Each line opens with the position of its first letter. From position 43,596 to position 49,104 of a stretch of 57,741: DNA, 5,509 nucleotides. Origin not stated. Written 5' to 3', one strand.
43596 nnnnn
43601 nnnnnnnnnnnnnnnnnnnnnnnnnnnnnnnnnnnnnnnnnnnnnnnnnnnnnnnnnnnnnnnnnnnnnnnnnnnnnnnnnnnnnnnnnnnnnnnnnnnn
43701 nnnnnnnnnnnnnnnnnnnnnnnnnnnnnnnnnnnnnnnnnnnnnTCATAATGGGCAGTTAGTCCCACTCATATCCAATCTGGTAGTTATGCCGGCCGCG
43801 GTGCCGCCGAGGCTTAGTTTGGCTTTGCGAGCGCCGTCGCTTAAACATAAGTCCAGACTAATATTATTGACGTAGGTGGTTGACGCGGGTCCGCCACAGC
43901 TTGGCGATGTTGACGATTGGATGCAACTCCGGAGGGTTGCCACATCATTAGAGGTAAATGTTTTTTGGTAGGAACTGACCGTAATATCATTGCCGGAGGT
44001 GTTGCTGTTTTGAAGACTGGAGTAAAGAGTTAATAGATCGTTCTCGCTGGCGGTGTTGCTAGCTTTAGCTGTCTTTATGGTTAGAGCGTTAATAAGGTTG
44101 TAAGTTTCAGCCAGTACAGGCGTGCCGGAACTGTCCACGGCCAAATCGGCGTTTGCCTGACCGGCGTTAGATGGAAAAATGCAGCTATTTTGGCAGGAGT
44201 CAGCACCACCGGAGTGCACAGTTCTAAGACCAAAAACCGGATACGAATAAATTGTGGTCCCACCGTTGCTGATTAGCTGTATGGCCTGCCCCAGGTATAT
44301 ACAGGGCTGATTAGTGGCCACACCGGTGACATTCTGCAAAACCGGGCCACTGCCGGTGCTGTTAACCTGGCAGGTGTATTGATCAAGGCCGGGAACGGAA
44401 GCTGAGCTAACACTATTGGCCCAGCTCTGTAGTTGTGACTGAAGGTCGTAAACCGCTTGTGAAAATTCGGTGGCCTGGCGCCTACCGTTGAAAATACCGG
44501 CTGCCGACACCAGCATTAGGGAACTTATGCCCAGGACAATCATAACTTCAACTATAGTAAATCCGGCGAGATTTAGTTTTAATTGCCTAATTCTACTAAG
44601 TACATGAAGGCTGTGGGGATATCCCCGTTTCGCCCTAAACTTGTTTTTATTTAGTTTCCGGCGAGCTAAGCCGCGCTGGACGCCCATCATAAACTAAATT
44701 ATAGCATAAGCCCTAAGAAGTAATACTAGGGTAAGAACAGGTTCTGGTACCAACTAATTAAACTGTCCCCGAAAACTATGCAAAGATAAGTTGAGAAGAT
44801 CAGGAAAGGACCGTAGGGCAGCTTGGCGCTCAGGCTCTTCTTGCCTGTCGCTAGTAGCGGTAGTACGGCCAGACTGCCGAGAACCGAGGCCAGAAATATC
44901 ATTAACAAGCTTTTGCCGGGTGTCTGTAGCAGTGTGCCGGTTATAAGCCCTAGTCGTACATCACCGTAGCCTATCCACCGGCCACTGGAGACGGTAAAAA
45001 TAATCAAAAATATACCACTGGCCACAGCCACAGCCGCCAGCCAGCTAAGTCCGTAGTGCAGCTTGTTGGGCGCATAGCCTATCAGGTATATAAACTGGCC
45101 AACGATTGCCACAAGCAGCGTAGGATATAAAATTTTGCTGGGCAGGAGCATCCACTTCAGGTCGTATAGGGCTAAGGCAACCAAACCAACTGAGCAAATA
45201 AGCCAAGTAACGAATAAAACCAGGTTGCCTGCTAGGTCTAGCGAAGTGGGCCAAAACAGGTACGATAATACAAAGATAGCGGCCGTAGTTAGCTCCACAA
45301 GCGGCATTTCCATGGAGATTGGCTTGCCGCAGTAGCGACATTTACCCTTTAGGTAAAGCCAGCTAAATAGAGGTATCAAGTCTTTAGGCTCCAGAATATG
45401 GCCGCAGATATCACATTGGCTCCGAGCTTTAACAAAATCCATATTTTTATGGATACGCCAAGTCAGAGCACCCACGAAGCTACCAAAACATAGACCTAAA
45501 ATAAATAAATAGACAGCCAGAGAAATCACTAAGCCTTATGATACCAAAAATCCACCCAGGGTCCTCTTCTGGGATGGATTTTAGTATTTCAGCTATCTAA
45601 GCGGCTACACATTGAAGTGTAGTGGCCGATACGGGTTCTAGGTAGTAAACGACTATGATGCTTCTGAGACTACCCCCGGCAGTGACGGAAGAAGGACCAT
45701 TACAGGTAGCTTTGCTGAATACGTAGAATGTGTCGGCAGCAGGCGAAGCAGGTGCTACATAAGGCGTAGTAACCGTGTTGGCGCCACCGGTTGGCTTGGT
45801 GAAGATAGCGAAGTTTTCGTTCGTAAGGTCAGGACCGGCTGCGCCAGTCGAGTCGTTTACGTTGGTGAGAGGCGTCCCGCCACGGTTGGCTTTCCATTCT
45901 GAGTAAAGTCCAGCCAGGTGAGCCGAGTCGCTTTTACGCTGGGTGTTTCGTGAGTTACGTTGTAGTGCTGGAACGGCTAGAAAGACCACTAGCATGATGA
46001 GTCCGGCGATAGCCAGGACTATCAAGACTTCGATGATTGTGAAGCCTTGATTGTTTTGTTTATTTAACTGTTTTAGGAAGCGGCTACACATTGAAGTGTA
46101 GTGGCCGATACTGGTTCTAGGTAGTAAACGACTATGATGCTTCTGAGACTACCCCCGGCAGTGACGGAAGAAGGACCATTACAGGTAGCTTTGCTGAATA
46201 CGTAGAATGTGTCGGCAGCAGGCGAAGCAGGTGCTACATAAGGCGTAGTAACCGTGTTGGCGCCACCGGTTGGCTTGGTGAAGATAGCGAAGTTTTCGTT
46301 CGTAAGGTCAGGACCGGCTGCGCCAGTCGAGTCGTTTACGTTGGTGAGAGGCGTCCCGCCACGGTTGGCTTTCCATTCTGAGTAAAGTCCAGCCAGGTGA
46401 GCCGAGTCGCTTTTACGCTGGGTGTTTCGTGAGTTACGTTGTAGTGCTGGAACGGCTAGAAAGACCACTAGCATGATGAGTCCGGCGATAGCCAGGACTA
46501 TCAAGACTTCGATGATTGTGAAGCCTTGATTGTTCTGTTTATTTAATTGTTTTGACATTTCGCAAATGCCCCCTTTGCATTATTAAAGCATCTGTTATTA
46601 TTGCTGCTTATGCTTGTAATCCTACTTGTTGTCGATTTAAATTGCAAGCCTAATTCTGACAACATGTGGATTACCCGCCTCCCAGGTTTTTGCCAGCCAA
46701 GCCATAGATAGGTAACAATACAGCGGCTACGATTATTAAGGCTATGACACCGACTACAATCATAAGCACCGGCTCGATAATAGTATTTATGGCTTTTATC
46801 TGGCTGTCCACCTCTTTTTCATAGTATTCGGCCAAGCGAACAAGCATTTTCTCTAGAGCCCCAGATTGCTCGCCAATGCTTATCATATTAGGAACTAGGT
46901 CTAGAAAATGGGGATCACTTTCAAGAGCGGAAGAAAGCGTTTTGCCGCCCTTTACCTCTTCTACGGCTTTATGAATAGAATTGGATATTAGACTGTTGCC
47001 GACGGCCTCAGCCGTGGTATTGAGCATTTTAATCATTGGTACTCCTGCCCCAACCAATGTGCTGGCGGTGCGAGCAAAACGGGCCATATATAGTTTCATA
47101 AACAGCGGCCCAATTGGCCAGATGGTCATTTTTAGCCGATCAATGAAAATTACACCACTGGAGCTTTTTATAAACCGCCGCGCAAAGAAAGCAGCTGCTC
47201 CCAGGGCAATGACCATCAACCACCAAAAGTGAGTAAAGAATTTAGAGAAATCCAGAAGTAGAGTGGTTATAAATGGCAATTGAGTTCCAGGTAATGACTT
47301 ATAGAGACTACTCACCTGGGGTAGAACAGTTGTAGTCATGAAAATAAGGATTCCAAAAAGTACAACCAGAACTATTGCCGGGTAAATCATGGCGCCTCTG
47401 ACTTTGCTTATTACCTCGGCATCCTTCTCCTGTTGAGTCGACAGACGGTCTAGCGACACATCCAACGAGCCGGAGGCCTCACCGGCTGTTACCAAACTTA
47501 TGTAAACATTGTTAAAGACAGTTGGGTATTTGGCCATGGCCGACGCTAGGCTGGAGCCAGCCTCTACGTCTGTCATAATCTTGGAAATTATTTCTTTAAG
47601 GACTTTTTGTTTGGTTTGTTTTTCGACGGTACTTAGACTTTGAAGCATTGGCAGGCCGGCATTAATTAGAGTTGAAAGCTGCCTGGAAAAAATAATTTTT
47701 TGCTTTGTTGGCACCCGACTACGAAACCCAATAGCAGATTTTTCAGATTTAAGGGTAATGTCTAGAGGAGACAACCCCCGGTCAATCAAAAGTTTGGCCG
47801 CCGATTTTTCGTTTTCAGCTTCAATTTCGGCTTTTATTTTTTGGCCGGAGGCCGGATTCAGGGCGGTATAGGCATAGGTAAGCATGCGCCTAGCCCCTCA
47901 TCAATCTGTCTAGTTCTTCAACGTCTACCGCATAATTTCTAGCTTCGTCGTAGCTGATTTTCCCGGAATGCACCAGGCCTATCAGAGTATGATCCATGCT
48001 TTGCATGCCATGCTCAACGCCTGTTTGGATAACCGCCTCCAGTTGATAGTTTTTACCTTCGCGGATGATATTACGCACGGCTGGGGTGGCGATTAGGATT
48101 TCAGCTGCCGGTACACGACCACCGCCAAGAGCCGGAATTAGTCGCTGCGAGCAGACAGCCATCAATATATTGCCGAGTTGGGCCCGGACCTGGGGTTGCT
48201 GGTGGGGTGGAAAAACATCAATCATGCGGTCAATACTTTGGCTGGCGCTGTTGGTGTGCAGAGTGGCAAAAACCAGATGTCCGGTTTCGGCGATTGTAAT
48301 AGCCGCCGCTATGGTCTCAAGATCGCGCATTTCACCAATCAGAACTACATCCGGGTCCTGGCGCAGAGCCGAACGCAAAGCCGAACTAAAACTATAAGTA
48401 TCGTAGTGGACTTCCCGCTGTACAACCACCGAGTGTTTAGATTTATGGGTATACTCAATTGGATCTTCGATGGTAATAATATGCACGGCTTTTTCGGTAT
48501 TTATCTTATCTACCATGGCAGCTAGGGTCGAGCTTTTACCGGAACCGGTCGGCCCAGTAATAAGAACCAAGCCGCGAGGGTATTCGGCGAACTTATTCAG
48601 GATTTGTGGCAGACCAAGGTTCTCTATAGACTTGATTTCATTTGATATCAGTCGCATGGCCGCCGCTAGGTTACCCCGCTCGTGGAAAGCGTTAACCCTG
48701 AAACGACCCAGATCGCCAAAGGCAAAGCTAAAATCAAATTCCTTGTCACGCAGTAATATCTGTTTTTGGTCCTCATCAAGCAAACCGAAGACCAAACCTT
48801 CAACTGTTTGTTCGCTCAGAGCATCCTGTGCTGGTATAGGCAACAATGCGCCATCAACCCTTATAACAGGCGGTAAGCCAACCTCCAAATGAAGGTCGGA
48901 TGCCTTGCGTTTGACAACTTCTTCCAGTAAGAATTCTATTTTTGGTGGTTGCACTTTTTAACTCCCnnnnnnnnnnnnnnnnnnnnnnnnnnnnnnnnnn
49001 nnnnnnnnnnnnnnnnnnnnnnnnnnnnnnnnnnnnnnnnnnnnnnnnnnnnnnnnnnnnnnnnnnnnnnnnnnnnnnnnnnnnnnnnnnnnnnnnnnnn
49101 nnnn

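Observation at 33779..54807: Secretin-less ~21-kb type IV pilus locus with an unusually large complement of giant pilin-like proteins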

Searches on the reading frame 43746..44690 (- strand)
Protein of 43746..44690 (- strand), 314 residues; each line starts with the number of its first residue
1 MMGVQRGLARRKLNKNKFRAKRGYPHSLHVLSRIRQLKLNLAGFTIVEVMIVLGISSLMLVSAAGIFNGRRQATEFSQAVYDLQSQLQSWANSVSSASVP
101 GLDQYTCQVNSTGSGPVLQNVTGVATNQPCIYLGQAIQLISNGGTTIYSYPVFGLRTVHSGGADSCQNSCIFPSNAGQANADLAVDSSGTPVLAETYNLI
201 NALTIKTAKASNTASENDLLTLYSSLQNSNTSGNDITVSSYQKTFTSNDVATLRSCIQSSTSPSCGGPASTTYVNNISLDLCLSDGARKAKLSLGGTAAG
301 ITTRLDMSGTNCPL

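Call 4: search_protein_families(library=pfam, max_evalue=0.01, proteins=[window:43746-44690:-])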
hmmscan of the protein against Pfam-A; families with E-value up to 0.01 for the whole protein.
window:43746-44690:- (314 aa): 1 family
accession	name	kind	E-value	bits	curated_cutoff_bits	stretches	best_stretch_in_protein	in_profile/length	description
PF07963.17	N_methyl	-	0.0012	18.8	21.2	1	42-63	5-26/27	Prokaryotic N-terminal methylation motif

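Call 16: search_protein_families(library=ncbifam, max_evalue=0.01, proteins=[window:43746-44690:-])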
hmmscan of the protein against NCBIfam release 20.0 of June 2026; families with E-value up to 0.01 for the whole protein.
window:43746-44690:- (314 aa): 3 families
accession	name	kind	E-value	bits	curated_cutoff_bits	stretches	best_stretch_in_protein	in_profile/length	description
NF007848.0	PRK10557.1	equivalog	1.9e-05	24.1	120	1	34-90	3-59/192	prepilin peptidase-dependent protein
TIGR01708.2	typeII_sec_gspH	equivalog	2.3e-05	24.5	80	1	42-90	2-50/169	type II secretion system minor pseudopilin GspH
NF040982.1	ComGD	equivalog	0.0016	18.8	70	1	42-88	2-48/139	competence type IV pilus minor pilin ComGD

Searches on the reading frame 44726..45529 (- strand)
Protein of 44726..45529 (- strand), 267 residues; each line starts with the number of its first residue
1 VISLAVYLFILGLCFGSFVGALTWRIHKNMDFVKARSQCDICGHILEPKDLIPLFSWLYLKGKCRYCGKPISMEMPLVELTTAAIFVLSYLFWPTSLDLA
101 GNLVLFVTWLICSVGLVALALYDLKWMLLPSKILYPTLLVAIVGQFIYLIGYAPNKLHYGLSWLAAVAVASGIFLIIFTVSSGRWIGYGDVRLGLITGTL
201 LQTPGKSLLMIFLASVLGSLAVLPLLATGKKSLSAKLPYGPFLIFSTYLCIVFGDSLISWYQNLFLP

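Call 4: search_protein_families(library=pfam, max_evalue=0.01, proteins=[window:44726-45529:-])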
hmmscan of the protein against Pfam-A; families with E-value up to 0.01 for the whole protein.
window:44726-45529:- (267 aa): 2 families
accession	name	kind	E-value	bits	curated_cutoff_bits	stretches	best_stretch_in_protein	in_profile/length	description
PF06750.18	A24_N_bact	-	6.1e-28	97.2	23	1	10-91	1-82/84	Bacterial Peptidase A24 N-terminal domain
PF01478.23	Peptidase_A24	-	1.1e-09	39.1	26.5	1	111-221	2-102/104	Type IV leader peptidase family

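Call 17: find_related_loci(query=window:44726-45529:-, collection=genome_contigs, flank=10000)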
Query window:44726-45529:- (267 aa) in genome_contigs; peptide patterns used: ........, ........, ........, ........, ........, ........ (x = any residue, [..] = any of these).
82 stretches matched a pattern; 11 encode a relative of the query (tblastn E <= 1e-3); 11 distinct loci.
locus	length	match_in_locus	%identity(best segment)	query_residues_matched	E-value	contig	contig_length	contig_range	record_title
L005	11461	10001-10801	63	1-267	5e-114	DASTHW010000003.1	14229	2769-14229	MAG TPA_asm: Candidatus Saccharimonadales bacterium isolate SMAG_U751 k141_1171336, whole genome shotgun sequence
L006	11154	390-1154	62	11-266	3e-106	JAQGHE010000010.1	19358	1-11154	MAG: Candidatus Saccharibacteria bacterium isolate RYN_425 scaffold_2343109, whole genome shotgun sequence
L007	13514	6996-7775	58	8-267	4e-102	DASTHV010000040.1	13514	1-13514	MAG TPA_asm: Candidatus Saccharimonadales bacterium isolate SMAG_U737 k141_1732691, whole genome shotgun sequence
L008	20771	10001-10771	60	11-267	3e-99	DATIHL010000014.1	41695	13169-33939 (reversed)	MAG TPA_asm: Candidatus Saccharimonadales bacterium isolate SMAG_U15637 k141_645954, whole genome shotgun sequence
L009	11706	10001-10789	55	8-262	3e-89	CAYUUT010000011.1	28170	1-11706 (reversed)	MAG TPA_asm: uncultured Candidatus Saccharibacteria bacterium isolate binchicken_co241_306 genome assembly, contig: NODE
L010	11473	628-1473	52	11-263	5e-88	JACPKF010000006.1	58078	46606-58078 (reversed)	MAG: Candidatus Saccharibacteria bacterium isolate NC_groundwater_487_Ag_S-0.1um_46_12 S35_SO-1_scaffold_431625, whole g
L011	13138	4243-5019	48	6-266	5e-77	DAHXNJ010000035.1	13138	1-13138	MAG TPA_asm: Candidatus Saccharibacteria bacterium isolate clean1782 k141_115906, whole genome shotgun sequence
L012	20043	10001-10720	32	9-254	5e-26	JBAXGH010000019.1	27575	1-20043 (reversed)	MAG: bacterium isolate ELA292 MAG292_19, whole genome shotgun sequence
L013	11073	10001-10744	30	5-247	4e-23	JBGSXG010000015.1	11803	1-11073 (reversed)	MAG: Candidatus Paceibacteria bacterium isolate JTS-RE6 k141_1660309, whole genome shotgun sequence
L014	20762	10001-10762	31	5-254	7e-22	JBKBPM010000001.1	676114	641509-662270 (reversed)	MAG: Candidatus Paceibacteria bacterium isolate 21H_026.bin.18 NODE_12_length_676114_cov_195.947735, whole genome shotgu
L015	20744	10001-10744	28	3-246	2e-18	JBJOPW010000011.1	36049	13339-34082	MAG: Candidatus Parcubacteria bacterium isolate whiteclaycreek2_2019_sw_WHONDRS-S19S_0038_A_bin.8 scaffold_0000178, whol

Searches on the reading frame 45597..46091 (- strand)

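Call 4: search_protein_families(library=pfam, max_evalue=0.01, proteins=[window:45597-46091:-])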
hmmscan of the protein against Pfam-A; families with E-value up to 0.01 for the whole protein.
window:45597-46091:- (164 aa): 1 family
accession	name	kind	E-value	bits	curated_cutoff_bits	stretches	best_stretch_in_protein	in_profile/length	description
PF07963.17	N_methyl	-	4.4e-08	32.8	21.2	1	12-37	2-27/27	Prokaryotic N-terminal methylation motif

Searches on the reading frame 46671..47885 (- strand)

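Call 5: search_protein_families(library=pfam, max_evalue=0.01, proteins=[window:46671-47885:-])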
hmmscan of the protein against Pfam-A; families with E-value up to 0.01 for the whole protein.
window:46671-47885:- (404 aa): 1 family
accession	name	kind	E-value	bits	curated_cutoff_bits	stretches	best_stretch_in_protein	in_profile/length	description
PF00482.28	T2SSF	-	3.4e-61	205.2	25.2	2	66-189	1-125/125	Type II secretion system (T2SS), protein F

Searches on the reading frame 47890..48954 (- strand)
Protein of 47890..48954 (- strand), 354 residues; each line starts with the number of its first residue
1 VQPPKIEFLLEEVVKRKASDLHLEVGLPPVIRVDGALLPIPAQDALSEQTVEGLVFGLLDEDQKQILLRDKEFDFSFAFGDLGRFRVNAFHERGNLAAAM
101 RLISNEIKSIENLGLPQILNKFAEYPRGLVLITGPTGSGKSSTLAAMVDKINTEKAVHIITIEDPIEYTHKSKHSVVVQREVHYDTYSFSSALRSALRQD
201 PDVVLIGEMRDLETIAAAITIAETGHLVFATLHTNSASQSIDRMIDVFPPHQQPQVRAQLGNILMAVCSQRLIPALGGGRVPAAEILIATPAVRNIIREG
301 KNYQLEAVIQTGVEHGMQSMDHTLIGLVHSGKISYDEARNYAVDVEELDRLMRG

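Call 5: search_protein_families(library=pfam, max_evalue=0.01, proteins=[window:47890-48954:-])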
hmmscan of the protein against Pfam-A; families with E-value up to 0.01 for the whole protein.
window:47890-48954:- (354 aa): 13 families
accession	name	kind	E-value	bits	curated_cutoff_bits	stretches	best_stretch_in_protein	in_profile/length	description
PF00437.27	T2SSE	-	2e-50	171.9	24.9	1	7-276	13-281/370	Type II/IV secretion system protein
PF13191.12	AAA_16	-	9.3e-05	23.4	32.6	1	126-199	24-81/167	AAA ATPase domain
PF01935.23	DUF87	-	0.00038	21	23.2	1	131-172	27-68/220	Helicase HerA, central domain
PF13604.12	AAA_30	-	0.0004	20.6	27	1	119-216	10-106/191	AAA domain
PF13401.12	AAA_22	-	0.00044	21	27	1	126-172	4-33/130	AAA domain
PF13555.12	AAA_29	-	0.00049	20.2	27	1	126-147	21-42/61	P-loop containing region of AAA domain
PF13476.12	AAA_23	-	0.00073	20.7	27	1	126-147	18-39/201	AAA domain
PF00265.24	TK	-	0.0015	18.9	20.6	1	129-233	3-112/176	Thymidine kinase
PF25199.1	nSTAND_NTPase5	-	0.0042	17.3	34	1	126-171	40-85/145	Novel STAND NTPase 5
PF20720.3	nSTAND3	-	0.0079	16.3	27.2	0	128-172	18-64/155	Novel STAND NTPase 3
PF00005.33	ABC_tran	-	0.0082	17.2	25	0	129-182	13-69/137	ABC transporter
PF20703.3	nSTAND1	-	0.0094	16.1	27.1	0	118-205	26-119/379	Novel STAND NTPase 1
PF12775.13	AAA_7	-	0.0095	15.9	25.8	0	129-159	35-65/181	P-loop containing dynein motor region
